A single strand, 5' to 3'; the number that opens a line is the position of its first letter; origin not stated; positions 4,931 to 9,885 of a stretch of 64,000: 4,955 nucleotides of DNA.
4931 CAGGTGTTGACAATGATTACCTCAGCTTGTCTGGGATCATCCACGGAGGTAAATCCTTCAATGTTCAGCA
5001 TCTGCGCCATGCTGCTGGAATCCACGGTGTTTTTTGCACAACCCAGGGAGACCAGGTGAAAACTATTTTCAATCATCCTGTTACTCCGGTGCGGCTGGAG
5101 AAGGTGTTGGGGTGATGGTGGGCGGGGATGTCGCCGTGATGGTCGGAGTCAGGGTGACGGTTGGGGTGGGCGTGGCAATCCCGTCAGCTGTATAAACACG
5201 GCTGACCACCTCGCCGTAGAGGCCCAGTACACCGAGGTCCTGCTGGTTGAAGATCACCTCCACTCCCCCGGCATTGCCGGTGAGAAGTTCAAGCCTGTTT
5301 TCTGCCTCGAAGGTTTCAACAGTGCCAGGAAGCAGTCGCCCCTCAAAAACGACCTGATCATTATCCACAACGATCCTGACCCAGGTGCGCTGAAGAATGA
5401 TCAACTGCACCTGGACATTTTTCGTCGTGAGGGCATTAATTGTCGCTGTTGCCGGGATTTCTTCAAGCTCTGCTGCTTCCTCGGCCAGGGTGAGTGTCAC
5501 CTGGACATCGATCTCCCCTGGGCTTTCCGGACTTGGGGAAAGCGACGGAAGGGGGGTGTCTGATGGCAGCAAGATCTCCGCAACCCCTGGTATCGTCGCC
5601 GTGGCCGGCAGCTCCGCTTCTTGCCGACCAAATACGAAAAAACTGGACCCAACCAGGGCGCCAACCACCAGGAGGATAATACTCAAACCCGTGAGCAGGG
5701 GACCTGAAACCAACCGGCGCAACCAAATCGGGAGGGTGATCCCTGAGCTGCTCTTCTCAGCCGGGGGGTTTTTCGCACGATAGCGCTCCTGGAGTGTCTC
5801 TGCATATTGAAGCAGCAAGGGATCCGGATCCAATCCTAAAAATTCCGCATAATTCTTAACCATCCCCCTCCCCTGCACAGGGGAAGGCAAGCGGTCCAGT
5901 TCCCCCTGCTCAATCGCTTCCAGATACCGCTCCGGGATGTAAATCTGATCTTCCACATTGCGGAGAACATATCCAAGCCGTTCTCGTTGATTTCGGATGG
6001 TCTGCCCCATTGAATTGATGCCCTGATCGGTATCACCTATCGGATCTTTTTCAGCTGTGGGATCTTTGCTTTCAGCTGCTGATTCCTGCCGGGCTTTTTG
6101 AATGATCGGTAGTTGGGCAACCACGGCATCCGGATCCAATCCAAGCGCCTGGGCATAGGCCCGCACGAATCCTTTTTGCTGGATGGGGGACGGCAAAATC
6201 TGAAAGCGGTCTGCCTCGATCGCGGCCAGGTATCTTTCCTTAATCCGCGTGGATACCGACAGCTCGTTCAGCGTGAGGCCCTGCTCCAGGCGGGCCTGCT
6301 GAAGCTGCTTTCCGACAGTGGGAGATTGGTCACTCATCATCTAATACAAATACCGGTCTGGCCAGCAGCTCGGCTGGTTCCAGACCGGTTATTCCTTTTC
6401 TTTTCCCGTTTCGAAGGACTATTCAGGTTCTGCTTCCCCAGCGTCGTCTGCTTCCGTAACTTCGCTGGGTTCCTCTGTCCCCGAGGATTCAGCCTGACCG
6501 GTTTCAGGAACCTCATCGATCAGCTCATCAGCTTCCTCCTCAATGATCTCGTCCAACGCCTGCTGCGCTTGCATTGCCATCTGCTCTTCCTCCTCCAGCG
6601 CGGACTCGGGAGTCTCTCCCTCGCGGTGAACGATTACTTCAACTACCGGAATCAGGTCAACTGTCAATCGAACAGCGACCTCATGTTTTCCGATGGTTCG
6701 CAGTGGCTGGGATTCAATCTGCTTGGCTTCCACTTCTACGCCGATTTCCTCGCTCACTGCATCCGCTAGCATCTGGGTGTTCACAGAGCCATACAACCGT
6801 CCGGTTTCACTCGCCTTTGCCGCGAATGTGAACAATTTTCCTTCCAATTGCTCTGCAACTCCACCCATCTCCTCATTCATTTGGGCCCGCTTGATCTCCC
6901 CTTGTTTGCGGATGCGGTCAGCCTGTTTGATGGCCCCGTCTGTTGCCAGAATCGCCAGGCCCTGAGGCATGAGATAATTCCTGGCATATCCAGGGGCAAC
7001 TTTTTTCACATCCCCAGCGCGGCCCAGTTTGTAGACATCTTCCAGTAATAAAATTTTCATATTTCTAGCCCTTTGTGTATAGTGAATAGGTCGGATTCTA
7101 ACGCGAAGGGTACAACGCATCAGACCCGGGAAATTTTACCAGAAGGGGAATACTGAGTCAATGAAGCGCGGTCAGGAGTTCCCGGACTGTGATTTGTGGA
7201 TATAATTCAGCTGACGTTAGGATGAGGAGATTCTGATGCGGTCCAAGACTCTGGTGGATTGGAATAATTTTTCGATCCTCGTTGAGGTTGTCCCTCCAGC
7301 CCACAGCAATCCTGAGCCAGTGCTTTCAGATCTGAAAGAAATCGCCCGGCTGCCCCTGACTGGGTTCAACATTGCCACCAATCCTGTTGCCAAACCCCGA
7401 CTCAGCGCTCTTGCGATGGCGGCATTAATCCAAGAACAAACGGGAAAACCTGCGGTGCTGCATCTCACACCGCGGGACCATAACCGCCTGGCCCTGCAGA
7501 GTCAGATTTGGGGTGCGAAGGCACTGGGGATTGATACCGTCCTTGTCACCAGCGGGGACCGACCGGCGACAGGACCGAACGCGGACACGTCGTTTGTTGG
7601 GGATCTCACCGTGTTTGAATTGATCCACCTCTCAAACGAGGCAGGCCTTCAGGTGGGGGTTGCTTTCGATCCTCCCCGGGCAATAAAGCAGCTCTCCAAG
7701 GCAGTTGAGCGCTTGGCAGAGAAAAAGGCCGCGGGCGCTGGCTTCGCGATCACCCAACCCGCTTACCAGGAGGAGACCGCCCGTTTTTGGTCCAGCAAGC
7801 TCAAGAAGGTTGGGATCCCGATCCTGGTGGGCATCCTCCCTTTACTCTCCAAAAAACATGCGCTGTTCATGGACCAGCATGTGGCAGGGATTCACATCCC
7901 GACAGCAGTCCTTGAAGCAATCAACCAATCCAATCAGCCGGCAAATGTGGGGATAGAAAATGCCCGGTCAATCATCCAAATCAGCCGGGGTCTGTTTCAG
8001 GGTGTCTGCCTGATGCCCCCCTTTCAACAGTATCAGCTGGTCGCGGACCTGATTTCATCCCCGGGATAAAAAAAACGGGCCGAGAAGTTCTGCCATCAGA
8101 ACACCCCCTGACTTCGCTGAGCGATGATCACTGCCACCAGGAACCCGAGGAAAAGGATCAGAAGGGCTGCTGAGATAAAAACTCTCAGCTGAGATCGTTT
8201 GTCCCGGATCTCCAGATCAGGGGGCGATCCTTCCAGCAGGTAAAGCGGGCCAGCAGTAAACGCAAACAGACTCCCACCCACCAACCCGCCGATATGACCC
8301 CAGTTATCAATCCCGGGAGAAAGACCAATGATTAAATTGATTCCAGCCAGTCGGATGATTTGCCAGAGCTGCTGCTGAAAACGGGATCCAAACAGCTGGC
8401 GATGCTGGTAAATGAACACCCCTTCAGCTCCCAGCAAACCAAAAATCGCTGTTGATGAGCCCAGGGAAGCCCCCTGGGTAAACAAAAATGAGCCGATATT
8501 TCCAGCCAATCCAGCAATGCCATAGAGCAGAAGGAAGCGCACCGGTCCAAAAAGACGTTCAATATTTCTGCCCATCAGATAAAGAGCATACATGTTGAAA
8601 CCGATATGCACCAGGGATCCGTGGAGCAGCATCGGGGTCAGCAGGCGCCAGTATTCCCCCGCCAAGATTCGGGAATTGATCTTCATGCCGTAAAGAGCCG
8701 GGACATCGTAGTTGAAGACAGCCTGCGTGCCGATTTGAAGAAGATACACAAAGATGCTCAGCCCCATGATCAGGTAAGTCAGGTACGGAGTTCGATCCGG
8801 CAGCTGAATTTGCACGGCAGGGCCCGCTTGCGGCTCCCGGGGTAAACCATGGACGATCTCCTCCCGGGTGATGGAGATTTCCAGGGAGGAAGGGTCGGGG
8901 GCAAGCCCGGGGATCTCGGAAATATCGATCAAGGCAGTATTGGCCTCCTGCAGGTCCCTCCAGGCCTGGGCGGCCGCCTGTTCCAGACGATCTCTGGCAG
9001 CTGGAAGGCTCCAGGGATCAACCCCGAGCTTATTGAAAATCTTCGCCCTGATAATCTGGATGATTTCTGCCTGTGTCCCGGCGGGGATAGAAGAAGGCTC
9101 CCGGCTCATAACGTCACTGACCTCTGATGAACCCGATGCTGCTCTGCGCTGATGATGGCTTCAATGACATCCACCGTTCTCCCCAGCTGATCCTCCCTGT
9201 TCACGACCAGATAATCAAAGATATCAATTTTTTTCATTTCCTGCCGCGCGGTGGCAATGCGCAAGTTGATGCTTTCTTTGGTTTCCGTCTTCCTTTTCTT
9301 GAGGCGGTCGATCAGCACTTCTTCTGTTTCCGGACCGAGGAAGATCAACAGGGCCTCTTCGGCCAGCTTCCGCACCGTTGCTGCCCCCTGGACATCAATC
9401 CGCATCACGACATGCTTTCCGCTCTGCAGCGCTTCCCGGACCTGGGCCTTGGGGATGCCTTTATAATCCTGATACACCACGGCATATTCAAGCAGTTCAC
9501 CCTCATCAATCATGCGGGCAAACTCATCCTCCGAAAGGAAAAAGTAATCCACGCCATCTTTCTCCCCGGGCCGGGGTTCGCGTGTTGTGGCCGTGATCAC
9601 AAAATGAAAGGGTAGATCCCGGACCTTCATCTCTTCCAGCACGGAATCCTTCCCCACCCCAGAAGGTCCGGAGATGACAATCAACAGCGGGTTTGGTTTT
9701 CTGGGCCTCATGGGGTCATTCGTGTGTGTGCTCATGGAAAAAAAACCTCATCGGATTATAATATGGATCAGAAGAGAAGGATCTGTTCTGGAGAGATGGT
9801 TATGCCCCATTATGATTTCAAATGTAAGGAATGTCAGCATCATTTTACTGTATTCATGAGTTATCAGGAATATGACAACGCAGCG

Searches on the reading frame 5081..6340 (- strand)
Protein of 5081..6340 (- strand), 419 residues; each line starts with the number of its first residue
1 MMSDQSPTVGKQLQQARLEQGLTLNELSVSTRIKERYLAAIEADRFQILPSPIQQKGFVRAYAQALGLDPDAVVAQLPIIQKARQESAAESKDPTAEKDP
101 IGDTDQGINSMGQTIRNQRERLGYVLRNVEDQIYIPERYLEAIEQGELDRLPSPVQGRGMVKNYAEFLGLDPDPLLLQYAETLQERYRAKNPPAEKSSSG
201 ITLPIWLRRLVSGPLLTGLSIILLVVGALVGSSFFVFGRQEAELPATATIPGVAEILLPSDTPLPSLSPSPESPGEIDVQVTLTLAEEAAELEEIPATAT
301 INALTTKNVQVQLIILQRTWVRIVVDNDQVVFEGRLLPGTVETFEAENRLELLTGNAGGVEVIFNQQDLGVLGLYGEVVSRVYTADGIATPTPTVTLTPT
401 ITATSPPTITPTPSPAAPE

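Call 6: search_protein_families(library=pfam, proteins=[window:5081-6340:-], max_evalue=0.0001)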
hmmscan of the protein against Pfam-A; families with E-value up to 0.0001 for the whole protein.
window:5081-6340:- (419 aa): 5 families
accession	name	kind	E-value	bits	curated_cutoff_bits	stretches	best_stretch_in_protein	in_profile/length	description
PF13413.12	HTH_25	-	1.1e-41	140.8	24.6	2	12-73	1-62/62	Helix-turn-helix domain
PF12844.13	HTH_19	-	5e-14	52.4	30.2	1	10-74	1-59/64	Helix-turn-helix domain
PF13464.11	RodZ_C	-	2.6e-12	46.9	23.9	1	317-381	6-70/72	RodZ C-terminal domain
PF13560.12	HTH_31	-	6.7e-10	39.6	27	0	10-73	3-61/64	Helix-turn-helix domain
PF01381.28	HTH_3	-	9.5e-05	22.8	23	0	13-48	1-34/55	Helix-turn-helix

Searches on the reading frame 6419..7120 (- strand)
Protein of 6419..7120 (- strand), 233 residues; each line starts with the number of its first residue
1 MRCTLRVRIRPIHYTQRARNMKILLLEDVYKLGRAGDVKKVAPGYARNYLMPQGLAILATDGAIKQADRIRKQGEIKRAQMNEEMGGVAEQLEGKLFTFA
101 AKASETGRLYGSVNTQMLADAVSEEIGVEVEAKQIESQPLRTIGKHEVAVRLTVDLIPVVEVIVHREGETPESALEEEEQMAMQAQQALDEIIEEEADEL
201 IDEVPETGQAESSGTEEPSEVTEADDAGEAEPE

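Call 6: search_protein_families(library=pfam, proteins=[window:6419-7120:-], max_evalue=0.0001)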
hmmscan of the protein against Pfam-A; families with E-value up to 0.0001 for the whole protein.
window:6419-7120:- (233 aa): 2 families
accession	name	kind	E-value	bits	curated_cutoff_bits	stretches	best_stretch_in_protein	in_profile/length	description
PF01281.25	Ribosomal_L9_N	-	9.1e-22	76.8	20.7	1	21-66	1-46/47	Ribosomal protein L9, N-terminal domain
PF03948.19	Ribosomal_L9_C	-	9.9e-19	68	23.2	1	86-165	4-85/86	Ribosomal protein L9, C-terminal domain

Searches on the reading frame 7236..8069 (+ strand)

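Call 6: search_protein_families(library=pfam, proteins=[window:7236-8069:+], max_evalue=0.0001)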
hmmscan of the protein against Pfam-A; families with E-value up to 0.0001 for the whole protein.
window:7236-8069:+ (277 aa): 1 family
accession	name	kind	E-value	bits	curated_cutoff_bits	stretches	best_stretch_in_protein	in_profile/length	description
PF02219.23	MTHFR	-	1.3e-24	87.5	24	1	8-248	7-258/287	Methylenetetrahydrofolate reductase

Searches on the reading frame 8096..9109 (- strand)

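Call 6: search_protein_families(library=pfam, proteins=[window:8096-9109:-], max_evalue=0.0001)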
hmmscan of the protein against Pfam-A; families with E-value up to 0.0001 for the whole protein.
window:8096-9109:- (337 aa): 1 family
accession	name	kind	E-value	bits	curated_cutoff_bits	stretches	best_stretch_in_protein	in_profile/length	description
PF01694.28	Rhomboid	-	6.5e-35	120.9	22.6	1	151-286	2-140/143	Rhomboid domain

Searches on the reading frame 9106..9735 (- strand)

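Call 6: search_protein_families(library=pfam, proteins=[window:9106-9735:-], max_evalue=0.0001)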
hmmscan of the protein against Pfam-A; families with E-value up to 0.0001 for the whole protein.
window:9106-9735:- (209 aa): 1 family
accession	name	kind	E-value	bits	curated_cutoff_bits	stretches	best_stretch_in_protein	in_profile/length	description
PF00625.27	Guanylate_kin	-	3.3e-39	134.9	25.2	1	18-197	4-181/182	Guanylate kinase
